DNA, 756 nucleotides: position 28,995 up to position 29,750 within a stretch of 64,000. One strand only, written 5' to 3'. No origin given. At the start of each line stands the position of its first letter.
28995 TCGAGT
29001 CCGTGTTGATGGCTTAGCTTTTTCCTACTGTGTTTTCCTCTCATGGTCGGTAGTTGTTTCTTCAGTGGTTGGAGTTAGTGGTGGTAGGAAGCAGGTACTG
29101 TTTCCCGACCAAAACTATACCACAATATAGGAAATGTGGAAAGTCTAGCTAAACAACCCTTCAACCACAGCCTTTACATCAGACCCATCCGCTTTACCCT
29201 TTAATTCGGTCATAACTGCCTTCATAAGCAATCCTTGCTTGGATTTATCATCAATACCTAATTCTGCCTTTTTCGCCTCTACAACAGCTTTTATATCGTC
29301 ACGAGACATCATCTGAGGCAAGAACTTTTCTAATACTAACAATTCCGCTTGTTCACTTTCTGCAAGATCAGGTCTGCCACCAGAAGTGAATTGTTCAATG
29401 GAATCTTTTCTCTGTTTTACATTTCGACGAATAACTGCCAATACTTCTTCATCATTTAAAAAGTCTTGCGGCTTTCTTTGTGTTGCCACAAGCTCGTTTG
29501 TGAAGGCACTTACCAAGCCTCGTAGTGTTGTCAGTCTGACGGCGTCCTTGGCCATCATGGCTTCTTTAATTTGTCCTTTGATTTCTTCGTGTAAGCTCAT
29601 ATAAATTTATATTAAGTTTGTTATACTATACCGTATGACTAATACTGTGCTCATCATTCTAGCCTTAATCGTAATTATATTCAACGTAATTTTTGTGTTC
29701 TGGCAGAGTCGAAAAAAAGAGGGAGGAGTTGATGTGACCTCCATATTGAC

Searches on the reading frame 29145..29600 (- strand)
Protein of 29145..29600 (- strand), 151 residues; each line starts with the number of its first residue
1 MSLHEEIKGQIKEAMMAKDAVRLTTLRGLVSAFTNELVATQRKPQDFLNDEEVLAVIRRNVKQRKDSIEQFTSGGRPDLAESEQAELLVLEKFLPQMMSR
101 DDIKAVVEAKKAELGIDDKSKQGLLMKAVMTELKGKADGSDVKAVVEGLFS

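Call 19: search_protein_families(library=pfam, max_evalue=0.01, proteins=[window:29145-29600:-])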
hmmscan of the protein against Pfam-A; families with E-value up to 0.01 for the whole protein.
window:29145-29600:- (151 aa): 1 family
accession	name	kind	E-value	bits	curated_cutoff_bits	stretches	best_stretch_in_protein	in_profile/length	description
PF09424.15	YqeY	-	1.5e-40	139.1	27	1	5-147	2-140/143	Yqey-like protein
